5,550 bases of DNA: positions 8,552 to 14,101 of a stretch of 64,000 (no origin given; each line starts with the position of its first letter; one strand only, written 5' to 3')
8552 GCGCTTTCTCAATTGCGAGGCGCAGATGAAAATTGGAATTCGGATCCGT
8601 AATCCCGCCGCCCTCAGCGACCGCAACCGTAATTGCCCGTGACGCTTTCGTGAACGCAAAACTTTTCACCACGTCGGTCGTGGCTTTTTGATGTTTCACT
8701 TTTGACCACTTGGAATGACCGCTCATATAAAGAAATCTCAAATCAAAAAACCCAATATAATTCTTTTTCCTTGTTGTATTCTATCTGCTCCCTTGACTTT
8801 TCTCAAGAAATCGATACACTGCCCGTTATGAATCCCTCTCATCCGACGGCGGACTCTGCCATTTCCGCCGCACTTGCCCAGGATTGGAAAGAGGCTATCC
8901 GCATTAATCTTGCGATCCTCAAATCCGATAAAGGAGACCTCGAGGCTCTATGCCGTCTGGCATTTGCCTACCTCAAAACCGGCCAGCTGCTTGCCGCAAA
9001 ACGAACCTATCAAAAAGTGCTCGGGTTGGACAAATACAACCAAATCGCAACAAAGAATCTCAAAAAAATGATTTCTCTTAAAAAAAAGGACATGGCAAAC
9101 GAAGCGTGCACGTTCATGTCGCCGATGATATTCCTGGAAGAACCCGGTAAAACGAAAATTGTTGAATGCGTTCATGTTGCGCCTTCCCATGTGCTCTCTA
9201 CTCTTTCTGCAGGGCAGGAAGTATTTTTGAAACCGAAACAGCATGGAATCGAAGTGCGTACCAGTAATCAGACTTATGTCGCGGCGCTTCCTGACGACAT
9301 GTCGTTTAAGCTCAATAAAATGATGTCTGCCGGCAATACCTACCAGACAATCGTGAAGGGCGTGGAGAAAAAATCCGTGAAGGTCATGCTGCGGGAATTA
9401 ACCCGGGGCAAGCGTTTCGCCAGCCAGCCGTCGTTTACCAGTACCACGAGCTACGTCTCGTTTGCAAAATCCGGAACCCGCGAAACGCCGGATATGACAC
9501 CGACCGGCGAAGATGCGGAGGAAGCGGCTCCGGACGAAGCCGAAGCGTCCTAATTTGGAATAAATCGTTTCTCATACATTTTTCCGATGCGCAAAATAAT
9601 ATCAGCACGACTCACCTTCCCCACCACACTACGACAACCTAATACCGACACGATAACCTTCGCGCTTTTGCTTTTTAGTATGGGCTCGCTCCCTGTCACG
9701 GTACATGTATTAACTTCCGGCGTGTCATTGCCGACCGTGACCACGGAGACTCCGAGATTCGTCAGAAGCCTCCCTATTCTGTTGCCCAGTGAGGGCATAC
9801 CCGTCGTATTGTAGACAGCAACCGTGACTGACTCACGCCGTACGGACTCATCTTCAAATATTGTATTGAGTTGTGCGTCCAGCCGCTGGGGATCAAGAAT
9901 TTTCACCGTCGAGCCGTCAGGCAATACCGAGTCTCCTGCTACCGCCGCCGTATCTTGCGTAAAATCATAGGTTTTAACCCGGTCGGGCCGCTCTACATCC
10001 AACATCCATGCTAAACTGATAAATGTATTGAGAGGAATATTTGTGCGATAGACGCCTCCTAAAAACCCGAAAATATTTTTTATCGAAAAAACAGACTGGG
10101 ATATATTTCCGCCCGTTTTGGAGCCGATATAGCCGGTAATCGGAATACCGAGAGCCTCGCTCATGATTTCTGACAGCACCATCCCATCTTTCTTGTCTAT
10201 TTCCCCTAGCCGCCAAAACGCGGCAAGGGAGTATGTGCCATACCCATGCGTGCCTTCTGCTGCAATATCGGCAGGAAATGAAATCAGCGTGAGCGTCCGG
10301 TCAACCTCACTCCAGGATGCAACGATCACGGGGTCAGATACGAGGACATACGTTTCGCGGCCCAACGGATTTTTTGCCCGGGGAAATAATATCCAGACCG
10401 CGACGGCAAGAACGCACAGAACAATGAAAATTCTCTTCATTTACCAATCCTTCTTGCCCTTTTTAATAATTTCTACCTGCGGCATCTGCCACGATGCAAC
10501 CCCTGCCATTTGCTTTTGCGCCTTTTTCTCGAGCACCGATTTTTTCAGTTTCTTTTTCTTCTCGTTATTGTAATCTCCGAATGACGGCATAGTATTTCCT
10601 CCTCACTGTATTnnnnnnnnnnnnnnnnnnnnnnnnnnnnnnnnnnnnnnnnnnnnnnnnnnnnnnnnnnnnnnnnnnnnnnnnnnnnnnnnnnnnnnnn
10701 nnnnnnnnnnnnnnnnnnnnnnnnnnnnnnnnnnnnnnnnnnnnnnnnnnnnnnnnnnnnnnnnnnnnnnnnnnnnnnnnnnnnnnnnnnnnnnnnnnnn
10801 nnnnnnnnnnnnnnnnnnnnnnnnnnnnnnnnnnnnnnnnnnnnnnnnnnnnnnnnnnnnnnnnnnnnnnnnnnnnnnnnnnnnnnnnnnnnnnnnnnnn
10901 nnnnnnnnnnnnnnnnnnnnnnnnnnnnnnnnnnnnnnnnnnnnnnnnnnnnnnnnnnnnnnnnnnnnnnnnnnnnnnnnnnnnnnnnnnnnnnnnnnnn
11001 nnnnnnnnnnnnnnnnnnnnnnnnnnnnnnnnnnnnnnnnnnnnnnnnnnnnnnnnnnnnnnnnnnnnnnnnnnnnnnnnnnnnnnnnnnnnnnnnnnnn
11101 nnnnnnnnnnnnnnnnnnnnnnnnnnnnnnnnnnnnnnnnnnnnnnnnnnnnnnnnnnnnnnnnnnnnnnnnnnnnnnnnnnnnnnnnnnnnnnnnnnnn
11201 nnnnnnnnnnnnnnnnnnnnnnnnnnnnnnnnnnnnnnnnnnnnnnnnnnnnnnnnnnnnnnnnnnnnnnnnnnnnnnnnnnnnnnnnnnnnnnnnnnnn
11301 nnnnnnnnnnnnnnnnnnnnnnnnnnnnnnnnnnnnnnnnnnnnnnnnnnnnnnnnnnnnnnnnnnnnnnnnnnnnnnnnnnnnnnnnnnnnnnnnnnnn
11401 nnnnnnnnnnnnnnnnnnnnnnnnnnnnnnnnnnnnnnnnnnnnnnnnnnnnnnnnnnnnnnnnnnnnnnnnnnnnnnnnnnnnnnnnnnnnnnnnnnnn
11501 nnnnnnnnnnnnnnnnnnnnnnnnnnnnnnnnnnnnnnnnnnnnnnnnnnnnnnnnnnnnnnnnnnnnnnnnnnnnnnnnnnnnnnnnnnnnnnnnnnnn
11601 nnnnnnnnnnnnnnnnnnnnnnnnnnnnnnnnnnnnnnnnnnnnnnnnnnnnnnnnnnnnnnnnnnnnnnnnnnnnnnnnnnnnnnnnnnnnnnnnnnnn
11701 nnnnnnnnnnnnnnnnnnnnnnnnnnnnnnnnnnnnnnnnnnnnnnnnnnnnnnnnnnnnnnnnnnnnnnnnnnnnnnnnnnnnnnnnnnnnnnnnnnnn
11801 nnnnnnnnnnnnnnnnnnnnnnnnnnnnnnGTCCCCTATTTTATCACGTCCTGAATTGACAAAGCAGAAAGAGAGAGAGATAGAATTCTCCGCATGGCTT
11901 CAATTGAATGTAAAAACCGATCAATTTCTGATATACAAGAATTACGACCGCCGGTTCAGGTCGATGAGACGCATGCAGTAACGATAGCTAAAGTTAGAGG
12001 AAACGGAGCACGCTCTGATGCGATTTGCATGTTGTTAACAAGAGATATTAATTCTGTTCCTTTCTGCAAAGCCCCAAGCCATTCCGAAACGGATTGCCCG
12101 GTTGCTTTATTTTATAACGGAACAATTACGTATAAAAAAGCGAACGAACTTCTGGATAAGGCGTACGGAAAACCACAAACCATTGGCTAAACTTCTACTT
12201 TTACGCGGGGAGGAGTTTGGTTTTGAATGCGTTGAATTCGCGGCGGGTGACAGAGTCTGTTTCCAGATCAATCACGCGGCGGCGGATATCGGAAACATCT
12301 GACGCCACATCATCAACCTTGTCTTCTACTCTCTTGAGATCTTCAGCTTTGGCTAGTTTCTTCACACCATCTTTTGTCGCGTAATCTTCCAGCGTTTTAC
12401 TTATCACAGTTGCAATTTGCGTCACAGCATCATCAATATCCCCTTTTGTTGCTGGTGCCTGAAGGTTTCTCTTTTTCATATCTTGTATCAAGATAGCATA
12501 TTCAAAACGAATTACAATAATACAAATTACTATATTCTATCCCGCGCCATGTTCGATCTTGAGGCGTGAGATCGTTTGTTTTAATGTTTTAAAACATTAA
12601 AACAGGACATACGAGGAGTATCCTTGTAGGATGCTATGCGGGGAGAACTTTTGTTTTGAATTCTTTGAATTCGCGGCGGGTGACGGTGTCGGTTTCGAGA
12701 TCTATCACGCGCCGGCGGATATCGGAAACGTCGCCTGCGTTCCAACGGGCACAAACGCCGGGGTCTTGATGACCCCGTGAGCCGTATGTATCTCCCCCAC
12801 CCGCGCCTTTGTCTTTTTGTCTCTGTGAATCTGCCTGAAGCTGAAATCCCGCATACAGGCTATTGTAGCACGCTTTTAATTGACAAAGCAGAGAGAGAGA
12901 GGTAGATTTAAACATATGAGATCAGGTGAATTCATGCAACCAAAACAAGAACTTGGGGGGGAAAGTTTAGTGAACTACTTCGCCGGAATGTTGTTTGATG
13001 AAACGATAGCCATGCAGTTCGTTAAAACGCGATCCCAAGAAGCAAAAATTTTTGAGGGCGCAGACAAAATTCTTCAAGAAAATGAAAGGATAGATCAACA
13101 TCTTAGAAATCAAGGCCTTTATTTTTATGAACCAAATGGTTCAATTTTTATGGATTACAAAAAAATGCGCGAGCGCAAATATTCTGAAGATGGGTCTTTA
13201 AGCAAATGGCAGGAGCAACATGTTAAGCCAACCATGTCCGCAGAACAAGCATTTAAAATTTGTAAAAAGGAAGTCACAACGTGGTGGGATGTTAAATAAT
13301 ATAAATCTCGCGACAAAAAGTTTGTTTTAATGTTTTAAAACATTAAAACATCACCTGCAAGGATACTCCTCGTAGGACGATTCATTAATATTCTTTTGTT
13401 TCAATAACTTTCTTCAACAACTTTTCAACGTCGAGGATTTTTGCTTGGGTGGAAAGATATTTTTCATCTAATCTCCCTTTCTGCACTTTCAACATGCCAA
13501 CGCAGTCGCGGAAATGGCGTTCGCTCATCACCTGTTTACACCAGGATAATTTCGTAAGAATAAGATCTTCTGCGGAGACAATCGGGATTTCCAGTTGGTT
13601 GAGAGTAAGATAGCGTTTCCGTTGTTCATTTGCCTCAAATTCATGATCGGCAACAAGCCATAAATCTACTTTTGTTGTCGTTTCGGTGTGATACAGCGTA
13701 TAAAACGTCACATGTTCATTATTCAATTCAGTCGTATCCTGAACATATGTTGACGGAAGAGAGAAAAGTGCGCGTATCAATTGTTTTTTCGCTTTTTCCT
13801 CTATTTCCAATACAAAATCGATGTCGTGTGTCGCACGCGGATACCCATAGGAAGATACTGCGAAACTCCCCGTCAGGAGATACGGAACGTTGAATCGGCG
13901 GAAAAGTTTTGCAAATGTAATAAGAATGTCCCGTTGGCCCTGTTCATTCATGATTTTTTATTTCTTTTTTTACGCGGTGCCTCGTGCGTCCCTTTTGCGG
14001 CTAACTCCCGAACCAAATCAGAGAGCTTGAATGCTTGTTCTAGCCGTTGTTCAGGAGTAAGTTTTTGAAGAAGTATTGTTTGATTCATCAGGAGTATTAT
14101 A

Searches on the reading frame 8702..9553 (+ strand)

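Call 9: search_protein_families(library=pfam, proteins=[window:8702-9553:+], max_evalue=0.01)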
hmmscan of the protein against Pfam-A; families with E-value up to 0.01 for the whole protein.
window:8702-9553:+ (283 aa): 4 families
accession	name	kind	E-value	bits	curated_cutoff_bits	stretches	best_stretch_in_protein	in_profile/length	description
PF13181.12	TPR_8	-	0.00051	20.4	25.7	1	81-111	2-32/34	Tetratricopeptide repeat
PF00515.34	TPR_1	-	0.0025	18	27.8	1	81-111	2-32/34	Tetratricopeptide repeat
PF14559.12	TPR_19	-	0.0049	17.6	25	0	59-107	4-52/68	Tetratricopeptide repeat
PF07719.23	TPR_2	-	0.0071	16.8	27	0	81-111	2-32/34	Tetratricopeptide repeat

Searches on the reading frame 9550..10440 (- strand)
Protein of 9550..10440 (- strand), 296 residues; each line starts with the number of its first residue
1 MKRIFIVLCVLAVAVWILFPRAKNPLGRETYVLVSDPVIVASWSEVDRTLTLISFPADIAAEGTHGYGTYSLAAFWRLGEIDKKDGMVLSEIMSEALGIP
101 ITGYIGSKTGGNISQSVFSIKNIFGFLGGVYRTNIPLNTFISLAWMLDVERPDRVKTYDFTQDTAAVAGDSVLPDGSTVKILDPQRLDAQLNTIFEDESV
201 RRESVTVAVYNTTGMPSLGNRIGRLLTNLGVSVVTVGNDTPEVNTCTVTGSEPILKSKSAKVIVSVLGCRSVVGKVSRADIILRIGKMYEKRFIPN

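Call 9: search_protein_families(library=pfam, proteins=[window:9550-10440:-], max_evalue=0.01)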
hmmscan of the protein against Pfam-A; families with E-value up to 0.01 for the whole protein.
window:9550-10440:- (296 aa): 1 family
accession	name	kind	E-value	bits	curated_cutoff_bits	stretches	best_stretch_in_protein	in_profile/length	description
PF13399.11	LytR_C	-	4.9e-08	34.2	22.2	1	204-289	1-86/86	LytR cell envelope-related transcriptional attenuator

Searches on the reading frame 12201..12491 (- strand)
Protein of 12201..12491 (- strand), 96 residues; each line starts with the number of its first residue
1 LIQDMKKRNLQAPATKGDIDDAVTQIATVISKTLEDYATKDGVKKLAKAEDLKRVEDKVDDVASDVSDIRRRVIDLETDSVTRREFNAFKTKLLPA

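Call 9: search_protein_families(library=pfam, proteins=[window:12201-12491:-], max_evalue=0.01)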
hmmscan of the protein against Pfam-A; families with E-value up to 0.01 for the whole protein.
window:12201-12491:- (96 aa): 0 families

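Call 21: search_protein_families(library=ncbifam, proteins=[window:12201-12491:-], max_evalue=0.01)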
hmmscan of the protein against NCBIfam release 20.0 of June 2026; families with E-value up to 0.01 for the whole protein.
window:12201-12491:- (96 aa): 0 families

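Call 63: search_protein_families(library=pfam, proteins=[window:12201-12479:-], max_evalue=0.01)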
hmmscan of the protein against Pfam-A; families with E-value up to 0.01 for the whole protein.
window:12201-12479:- (92 aa): 0 families

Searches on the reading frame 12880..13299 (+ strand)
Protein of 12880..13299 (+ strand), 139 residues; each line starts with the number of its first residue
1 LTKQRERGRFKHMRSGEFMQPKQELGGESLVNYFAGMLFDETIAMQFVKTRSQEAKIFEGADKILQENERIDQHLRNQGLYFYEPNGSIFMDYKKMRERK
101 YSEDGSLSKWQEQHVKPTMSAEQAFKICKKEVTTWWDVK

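Call 9: search_protein_families(library=pfam, proteins=[window:12880-13299:+], max_evalue=0.01)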
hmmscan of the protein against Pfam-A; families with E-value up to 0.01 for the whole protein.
window:12880-13299:+ (139 aa): 0 families

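Call 21: search_protein_families(library=ncbifam, proteins=[window:12916-13299:+], max_evalue=0.01)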
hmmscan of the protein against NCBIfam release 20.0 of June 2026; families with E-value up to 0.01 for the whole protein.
window:12916-13299:+ (127 aa): 1 family
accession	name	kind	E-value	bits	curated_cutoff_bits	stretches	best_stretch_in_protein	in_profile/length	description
NF052279.1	lipo_TamL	exception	0.0014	17.2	400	1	36-79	166-208/747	translocation and assembly module lipoprotein TamL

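Call 63: search_protein_families(library=pfam, proteins=[window:12916-13299:+], max_evalue=0.01)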
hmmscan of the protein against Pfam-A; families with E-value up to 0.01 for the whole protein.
window:12916-13299:+ (127 aa): 0 families

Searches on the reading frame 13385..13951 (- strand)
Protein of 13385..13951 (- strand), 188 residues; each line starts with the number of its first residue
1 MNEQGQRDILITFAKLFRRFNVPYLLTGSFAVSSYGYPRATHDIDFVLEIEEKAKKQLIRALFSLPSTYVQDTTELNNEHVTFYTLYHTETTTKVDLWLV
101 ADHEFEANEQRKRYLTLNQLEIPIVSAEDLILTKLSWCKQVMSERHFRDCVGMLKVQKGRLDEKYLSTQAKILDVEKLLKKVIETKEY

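Call 9: search_protein_families(library=pfam, proteins=[window:13385-13951:-], max_evalue=0.01)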
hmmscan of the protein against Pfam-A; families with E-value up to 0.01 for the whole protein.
window:13385-13951:- (188 aa): 2 families
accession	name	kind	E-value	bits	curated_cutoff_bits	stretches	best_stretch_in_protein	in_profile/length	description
PF10706.15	Aminoglyc_resit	-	6.9e-05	23.4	21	1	12-129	4-128/149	Aminoglycoside-2''-adenylyltransferase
PF08843.17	AbiEii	-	7.4e-05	23.2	22.5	1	25-157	16-171/238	Nucleotidyl transferase AbiEii toxin, Type IV TA system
